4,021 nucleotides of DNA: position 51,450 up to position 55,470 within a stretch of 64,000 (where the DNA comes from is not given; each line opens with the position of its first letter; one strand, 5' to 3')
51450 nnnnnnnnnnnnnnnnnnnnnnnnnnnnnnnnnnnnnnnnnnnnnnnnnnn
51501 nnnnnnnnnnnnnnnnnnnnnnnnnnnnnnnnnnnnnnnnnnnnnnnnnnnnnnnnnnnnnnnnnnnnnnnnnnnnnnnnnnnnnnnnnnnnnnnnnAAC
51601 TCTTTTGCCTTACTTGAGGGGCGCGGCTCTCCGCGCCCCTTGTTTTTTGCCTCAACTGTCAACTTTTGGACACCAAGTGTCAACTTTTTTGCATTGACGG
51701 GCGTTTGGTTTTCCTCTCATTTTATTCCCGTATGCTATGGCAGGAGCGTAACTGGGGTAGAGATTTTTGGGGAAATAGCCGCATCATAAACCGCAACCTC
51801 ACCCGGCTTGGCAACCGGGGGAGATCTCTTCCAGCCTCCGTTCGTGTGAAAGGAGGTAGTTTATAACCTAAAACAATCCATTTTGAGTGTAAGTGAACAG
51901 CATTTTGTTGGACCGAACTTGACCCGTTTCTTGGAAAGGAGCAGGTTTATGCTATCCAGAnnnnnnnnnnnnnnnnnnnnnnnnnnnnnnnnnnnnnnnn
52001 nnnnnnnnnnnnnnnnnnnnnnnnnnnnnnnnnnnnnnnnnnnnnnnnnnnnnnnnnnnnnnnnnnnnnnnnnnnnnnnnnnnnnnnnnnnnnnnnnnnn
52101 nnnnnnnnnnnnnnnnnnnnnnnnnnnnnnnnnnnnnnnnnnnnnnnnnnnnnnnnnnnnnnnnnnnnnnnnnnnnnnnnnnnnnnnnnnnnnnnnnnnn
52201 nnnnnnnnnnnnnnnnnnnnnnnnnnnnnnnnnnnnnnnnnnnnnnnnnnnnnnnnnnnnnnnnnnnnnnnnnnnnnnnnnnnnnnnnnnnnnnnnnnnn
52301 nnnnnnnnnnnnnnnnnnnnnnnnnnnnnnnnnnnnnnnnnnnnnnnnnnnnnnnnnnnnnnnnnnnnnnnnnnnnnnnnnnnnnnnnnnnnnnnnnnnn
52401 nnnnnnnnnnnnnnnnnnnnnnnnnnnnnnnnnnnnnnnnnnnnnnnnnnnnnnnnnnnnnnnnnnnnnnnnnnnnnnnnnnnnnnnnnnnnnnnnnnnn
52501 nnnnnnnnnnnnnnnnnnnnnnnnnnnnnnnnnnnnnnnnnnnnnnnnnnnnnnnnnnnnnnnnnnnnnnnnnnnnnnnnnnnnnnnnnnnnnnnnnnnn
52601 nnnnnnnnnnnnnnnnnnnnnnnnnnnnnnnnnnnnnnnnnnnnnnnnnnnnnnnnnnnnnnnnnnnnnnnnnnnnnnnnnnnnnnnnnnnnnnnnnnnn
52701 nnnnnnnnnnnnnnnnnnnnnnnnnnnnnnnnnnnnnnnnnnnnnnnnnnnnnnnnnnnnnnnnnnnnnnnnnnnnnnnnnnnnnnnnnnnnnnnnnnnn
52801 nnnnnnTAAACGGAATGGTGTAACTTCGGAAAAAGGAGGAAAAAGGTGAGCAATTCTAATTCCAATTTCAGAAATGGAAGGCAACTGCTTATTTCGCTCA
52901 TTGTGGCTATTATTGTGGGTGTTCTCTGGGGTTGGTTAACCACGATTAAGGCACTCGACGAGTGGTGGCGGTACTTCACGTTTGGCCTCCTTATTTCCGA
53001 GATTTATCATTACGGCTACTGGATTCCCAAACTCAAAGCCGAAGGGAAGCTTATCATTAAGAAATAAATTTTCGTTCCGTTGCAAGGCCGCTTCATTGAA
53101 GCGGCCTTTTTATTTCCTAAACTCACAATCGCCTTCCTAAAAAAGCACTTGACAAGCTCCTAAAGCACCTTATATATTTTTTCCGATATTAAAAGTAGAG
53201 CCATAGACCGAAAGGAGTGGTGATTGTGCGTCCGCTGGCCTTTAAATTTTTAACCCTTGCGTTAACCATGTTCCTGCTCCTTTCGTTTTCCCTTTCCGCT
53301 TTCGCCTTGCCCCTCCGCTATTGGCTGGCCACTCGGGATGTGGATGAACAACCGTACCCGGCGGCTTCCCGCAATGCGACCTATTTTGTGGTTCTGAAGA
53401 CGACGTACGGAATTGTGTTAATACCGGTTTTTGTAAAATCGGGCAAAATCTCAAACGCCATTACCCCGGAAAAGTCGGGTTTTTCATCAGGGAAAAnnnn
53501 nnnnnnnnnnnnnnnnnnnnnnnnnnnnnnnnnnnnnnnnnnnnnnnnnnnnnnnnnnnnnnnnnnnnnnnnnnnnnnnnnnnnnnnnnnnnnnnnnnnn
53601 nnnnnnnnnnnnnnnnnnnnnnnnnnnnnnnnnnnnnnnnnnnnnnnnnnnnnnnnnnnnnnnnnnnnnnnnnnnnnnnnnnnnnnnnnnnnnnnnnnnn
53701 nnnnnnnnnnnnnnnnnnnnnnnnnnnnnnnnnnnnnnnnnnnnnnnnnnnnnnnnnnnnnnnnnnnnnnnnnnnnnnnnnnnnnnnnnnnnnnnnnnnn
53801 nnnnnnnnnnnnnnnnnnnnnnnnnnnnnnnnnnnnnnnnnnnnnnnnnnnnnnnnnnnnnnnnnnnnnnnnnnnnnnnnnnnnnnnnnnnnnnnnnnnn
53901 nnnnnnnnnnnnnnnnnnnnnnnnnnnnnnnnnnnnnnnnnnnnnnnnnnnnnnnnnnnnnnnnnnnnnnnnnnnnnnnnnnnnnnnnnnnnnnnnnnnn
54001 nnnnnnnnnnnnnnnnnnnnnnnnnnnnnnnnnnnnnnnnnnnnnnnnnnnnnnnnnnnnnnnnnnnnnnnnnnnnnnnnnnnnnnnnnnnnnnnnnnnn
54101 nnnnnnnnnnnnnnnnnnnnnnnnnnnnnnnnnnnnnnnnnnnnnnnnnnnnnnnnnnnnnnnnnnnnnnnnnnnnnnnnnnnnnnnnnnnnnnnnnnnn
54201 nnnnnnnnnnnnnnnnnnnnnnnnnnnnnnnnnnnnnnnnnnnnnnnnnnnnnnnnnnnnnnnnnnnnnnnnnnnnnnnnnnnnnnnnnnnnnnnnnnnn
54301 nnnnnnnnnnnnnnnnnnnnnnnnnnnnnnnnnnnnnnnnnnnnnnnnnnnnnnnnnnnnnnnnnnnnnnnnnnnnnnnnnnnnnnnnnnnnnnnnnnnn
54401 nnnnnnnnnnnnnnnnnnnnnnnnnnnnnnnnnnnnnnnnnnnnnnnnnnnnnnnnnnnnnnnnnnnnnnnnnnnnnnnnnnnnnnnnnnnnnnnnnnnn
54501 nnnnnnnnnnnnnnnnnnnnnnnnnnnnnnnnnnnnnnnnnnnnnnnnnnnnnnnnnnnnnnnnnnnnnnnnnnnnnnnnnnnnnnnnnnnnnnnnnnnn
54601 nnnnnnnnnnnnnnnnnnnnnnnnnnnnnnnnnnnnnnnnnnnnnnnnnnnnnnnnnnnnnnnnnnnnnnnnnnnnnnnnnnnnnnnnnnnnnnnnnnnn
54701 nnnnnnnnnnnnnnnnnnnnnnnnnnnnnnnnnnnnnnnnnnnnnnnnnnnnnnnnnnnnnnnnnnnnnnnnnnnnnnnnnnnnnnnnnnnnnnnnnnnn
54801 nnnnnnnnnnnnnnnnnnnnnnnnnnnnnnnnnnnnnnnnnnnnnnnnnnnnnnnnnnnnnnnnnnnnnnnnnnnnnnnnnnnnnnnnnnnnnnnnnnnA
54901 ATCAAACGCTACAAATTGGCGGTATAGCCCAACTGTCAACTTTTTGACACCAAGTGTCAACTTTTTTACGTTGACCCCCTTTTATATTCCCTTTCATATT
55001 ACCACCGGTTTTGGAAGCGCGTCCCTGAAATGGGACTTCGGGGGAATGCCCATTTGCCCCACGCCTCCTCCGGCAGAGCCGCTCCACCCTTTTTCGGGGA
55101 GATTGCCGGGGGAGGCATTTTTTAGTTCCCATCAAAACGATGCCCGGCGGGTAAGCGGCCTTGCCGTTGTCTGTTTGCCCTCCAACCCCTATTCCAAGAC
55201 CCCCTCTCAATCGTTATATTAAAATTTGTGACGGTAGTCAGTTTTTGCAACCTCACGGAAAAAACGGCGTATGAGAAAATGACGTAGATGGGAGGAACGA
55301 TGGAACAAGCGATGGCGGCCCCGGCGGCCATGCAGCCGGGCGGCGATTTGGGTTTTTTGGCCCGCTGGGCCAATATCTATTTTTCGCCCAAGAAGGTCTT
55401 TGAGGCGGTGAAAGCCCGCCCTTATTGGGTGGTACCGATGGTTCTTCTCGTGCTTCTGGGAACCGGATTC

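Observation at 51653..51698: Repeat contains palindromes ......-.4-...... and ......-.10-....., candidate operator for the adjacent Fis-HTH regulator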

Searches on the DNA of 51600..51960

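Call 41: search_rna_families(source=window, start=51600, end=51960, threshold=evalue, max_evalue=10, show_alignments=2)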
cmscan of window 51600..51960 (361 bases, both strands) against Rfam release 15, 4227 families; matches with E-value up to 10: 7.
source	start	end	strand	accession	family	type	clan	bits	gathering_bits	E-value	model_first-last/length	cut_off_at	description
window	51600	51654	+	RF00519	suhB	Gene; sRNA;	CL00108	25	41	0.0036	21-77/77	5'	Makes More Granules Regulator RNA (mmgR)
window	51611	51655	-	RF02066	STnc320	Gene; sRNA;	-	21.5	50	0.089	1-55/55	no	Salmonella enterica sRNA STnc320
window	51600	51648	-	RF02100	tfoR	Gene; sRNA;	-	18.1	70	0.045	1-51/101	3'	Translational regulator of tfoXVC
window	51611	51687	-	RF01712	Methylobacterium-1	Gene; sRNA;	-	16.9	40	1.3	1-103/103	no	Methylobacterium-1 RNA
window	51797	51821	-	RF01322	CRISPR-DR9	Gene; CRISPR;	-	15.7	45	1.1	5-29/37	no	CRISPR RNA direct repeat element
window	51616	51664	-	RF02057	STnc40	Gene; sRNA;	-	15.4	45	5.4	20-68/70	no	Salmonella enterica sRNA STnc40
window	51640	51676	+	RF00037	IRE_I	Cis-reg;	-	14.2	34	3.5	1-36/36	no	Iron response element I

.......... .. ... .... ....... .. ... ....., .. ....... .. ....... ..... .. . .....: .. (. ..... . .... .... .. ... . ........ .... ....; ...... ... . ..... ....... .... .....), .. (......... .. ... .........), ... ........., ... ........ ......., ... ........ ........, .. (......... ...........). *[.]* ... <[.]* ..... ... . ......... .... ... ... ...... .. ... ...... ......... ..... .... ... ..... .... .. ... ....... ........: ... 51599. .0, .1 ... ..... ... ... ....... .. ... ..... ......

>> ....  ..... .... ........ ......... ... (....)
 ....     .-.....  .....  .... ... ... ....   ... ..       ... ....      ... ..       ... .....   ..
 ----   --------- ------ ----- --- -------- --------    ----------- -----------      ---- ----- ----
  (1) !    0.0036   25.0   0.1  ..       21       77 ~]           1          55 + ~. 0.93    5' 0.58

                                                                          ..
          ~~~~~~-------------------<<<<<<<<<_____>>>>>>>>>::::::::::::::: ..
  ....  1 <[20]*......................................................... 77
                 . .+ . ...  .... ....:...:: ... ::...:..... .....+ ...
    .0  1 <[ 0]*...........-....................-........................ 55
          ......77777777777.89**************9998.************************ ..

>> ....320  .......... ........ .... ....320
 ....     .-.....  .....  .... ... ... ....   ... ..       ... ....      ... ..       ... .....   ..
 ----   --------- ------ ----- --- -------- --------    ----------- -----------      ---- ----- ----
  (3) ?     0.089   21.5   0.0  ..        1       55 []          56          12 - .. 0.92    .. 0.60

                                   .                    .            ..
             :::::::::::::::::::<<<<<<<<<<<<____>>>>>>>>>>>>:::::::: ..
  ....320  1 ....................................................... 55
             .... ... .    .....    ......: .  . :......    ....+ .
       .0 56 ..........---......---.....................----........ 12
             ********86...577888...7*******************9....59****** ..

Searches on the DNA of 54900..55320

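Call 40: search_rna_families(source=window, start=54900, end=55320, threshold=evalue, max_evalue=10, show_alignments=2)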
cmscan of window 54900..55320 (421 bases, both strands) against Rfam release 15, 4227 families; matches with E-value up to 10: 1.
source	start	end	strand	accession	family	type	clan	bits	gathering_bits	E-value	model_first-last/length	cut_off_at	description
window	54989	55154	+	RF00260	HepC_CRE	Cis-reg;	-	14.2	140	0.2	1-176/176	no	Hepatitis C virus (HCV) cis-acting replication element (CRE)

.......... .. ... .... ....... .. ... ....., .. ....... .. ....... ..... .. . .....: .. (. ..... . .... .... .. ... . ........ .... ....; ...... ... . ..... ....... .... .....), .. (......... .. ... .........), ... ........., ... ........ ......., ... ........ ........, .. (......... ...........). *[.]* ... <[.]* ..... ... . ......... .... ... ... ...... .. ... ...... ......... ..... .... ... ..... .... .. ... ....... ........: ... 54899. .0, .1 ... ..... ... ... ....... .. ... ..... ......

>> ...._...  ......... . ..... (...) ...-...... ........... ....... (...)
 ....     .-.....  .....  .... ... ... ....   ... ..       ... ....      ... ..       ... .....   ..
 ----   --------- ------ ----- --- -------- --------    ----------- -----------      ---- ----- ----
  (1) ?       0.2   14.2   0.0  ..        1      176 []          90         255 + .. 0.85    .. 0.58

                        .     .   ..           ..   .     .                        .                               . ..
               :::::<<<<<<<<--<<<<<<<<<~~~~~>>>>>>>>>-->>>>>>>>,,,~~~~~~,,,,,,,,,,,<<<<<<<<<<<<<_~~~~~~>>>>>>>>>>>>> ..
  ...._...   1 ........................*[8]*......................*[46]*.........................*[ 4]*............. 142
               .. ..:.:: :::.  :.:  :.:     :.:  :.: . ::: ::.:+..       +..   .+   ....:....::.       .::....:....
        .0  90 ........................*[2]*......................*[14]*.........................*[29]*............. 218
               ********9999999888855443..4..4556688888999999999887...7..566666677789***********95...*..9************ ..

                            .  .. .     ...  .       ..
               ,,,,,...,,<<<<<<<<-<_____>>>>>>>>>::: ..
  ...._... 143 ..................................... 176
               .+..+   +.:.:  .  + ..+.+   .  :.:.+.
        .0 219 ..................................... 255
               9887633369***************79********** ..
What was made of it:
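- On Any Rfam family (for the leader RNAs driven by the module): Permissive scans gave only spurious matches driven by terminator hairpins (calls 40, 41).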
